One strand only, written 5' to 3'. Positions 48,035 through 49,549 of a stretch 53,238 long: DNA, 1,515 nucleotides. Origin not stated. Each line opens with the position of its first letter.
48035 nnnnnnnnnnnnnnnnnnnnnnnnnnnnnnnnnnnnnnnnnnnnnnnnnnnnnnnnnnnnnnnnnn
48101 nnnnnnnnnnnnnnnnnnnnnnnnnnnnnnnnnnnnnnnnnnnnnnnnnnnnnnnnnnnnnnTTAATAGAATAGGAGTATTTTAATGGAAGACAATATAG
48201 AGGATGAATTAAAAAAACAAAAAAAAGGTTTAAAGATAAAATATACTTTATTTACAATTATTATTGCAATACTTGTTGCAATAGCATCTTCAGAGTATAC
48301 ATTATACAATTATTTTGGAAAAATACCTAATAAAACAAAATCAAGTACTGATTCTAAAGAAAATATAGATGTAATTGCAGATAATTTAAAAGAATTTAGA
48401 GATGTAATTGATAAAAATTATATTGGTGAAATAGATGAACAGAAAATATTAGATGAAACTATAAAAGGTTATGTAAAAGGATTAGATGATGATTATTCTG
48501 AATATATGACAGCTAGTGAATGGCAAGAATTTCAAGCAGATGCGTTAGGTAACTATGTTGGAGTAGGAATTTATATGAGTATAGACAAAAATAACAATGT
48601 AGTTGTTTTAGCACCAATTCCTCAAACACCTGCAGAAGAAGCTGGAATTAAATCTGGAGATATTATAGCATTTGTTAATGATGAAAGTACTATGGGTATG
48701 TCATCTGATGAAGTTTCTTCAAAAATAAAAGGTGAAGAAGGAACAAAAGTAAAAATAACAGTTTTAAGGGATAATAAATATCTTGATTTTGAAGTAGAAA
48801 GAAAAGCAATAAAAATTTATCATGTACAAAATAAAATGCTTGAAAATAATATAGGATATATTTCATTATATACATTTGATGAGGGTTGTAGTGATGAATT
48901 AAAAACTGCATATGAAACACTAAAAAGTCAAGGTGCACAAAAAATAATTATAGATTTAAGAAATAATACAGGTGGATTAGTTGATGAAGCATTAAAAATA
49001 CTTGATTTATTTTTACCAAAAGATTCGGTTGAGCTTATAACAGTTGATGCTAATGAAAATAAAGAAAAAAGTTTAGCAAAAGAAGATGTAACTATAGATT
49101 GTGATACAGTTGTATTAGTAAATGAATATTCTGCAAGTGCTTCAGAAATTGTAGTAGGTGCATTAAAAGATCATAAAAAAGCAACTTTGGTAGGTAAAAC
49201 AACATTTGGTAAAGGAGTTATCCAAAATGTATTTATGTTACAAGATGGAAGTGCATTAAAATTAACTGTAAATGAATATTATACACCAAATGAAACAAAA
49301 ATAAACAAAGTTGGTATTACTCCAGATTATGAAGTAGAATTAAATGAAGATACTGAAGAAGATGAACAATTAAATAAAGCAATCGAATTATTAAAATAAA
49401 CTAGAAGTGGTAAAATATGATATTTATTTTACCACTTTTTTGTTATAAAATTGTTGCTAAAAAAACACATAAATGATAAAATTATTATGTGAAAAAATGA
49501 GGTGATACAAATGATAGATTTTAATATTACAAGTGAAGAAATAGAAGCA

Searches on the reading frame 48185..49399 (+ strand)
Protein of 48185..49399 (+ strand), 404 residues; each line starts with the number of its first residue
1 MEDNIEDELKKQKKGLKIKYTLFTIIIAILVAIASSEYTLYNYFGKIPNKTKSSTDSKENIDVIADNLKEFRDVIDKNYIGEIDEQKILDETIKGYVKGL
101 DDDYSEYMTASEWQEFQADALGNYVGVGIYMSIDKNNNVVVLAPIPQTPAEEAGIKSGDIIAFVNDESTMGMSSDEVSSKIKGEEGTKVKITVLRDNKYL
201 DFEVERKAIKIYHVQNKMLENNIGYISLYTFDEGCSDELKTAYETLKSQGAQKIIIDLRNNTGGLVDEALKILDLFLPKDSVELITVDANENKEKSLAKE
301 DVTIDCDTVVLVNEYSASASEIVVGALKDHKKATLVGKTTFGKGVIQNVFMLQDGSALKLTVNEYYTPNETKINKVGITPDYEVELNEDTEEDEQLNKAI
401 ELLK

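Call 8: search_protein_families(library=pfam, proteins=[window:48185-49399:+], max_evalue=0.0001)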
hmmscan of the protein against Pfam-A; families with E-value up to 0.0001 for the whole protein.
window:48185-49399:+ (404 aa): 5 families
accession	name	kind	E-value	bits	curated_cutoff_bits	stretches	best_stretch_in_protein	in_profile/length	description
PF03572.23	Peptidase_S41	-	1.5e-52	177.9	24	1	222-384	1-165/165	Peptidase family S41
PF13180.12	PDZ_2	-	9.1e-11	42.3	27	1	129-205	5-79/80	PDZ domain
PF17820.7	PDZ_6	-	1.5e-10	41.1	27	1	140-195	1-54/54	PDZ domain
PF00595.29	PDZ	-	1e-08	35.9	23.2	1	122-193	9-80/81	PDZ domain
PF22694.1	CtpB_N-like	-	1.4e-08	35.5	27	1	50-110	23-83/85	Activating protease CtpB N-terminal domain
